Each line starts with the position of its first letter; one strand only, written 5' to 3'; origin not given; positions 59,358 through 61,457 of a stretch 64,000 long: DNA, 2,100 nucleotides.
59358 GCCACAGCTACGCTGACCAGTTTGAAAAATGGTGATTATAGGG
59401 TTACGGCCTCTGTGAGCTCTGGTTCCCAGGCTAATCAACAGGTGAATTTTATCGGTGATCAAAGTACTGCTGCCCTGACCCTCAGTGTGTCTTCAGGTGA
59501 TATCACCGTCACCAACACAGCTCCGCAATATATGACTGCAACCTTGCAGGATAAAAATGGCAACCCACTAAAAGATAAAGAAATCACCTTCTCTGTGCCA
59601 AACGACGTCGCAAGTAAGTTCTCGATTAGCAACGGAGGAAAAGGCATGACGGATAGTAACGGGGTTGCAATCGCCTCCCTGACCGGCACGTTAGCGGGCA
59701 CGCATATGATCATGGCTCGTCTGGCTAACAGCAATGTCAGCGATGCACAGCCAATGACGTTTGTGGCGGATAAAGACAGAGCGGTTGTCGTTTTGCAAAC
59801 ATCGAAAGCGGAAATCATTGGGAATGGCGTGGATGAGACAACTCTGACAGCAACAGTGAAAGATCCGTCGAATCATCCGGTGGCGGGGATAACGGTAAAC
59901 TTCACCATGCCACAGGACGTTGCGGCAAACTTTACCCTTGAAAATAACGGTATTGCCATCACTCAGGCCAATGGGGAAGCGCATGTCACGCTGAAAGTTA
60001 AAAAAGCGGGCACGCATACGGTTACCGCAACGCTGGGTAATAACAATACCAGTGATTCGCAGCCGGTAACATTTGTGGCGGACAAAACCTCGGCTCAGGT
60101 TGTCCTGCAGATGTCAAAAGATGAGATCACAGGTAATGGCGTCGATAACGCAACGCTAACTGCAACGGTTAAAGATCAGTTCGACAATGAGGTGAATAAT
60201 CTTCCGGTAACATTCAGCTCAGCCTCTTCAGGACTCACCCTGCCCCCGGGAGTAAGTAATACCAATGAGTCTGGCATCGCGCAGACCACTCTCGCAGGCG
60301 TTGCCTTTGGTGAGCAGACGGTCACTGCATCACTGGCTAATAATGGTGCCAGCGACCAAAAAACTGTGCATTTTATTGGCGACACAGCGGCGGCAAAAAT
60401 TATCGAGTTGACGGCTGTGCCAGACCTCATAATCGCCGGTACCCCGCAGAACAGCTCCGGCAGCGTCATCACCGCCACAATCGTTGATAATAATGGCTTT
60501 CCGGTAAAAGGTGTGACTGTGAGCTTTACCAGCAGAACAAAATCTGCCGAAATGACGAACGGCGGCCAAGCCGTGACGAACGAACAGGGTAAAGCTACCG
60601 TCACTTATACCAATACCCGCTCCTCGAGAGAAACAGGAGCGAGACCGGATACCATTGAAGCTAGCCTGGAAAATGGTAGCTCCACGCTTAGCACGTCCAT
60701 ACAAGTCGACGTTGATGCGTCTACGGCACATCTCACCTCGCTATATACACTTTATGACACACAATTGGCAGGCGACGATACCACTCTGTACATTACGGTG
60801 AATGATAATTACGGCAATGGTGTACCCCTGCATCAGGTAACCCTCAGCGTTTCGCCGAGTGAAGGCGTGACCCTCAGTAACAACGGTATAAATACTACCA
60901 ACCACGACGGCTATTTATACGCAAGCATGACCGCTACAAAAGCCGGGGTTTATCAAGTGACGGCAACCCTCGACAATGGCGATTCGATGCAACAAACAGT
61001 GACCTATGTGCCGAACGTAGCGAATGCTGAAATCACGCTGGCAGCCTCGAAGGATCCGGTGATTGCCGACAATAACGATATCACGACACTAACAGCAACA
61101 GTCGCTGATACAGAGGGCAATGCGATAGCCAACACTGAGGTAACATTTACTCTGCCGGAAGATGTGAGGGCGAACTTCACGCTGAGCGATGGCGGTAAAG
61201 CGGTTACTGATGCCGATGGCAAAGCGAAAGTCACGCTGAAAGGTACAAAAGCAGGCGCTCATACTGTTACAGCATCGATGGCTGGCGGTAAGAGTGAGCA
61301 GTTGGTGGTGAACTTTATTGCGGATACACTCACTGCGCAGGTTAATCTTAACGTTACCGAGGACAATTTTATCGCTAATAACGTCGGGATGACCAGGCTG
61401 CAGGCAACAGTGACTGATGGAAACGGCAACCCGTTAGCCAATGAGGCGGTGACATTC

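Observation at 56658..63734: yeeJ adhesin gene interrupted by a single in-frame TAA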

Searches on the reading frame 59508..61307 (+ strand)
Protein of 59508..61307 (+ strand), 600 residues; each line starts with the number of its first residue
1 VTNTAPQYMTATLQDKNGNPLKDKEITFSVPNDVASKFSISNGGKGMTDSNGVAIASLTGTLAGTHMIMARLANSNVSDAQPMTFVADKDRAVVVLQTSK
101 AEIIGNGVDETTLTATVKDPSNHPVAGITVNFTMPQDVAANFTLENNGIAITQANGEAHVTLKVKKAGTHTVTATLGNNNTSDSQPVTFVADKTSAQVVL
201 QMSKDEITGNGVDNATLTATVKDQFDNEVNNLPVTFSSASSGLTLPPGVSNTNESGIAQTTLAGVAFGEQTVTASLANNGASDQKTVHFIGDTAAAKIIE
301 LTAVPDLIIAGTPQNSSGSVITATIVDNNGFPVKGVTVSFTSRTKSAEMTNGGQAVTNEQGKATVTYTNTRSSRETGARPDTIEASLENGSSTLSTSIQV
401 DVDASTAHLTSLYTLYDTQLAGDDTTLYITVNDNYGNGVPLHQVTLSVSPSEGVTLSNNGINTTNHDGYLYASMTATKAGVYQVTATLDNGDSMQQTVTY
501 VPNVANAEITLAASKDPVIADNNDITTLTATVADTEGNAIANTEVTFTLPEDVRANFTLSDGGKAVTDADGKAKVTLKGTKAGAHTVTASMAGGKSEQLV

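Call 77: profile_search(protein=window:59508-61307:+)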
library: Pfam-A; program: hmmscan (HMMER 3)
A. the first sequence (600 residues): domains with independent E <= 10: 46; with E <= 0.001: 14
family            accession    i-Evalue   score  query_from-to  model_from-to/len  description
Big_1             PF02369.22    1.7e-19    70.1      94-190         2-93/93  Bacterial Ig-like domain (group 1)
Big_1             PF02369.22    3.9e-19    69.0     198-290         2-93/93  Bacterial Ig-like domain (group 1)
Big_1             PF02369.22    8.5e-19    67.9     509-597         2-86/93  Bacterial Ig-like domain (group 1)
Big_1             PF02369.22    1.3e-13    51.3       7-86         19-93/93  Bacterial Ig-like domain (group 1)
Big_1             PF02369.22    1.2e-12    48.2     423-500        17-92/93  Bacterial Ig-like domain (group 1)
Invasin_D3        PF09134.16    8.6e-11    42.7     507-595         3-86/98  Invasin, domain 3
Invasin_D3        PF09134.16    1.7e-10    41.7      96-191         7-97/98  Invasin, domain 3
Big_1             PF02369.22    9.7e-10    38.9     315-395        15-87/93  Bacterial Ig-like domain (group 1)
Invasin_D3        PF09134.16    1.3e-08    35.7     199-290         6-96/98  Invasin, domain 3
Invasin_D3        PF09134.16      1e-06    29.6     422-502        18-97/98  Invasin, domain 3
Invasin_D3        PF09134.16    7.7e-05    23.6       4-87         19-97/98  Invasin, domain 3
Big_3_5           PF16640.11    0.00017    22.5     523-593        11-71/88  Bacterial Ig-like domain (group 3)
PKD               PF00801.26    0.00045    20.6     121-189         8-78/80  PKD domain
Ig_GEX2_N         PF23616.1     0.00047    20.7     420-488        15-91/105  GEX2 N-terminal Ig-like domain
DUF7382           PF24107.1      0.0012    19.2     321-366        22-65/65  Domain of unknown function (DUF7382)
Big_3_5           PF16640.11     0.0013    19.7     109-189        12-85/88  Bacterial Ig-like domain (group 3)
CarboxypepD_reg   PF13620.12     0.0015    19.2     527-597         1-62/82  Carboxypeptidase regulatory-like domain
CarboxypepD_reg   PF13620.12     0.0022    18.7     112-196         1-76/82  Carboxypeptidase regulatory-like domain
Glyco_hydro2_C5   PF18565.7       0.036    14.4     509-599         1-102/103  Glycoside hydrolase family 2 C-terminal domain 5
PKD               PF00801.26      0.049    14.1     536-592         8-66/80  PKD domain
PapC_N            PF13954.11      0.097    13.1     167-225        28-85/146  PapC N-terminal domain
TTR_TEN1-4        PF25020.1        0.14    12.6     315-345         3-33/86  Teneurin TTR-like domain
Invasin_D3        PF09134.16       0.15    13.0     314-371        17-72/98  Invasin, domain 3
Big_3_5           PF16640.11       0.18    12.8     213-279        12-72/88  Bacterial Ig-like domain (group 3)
Big_3_5           PF16640.11       0.25    12.4       4-73         11-70/88  Bacterial Ig-like domain (group 3)
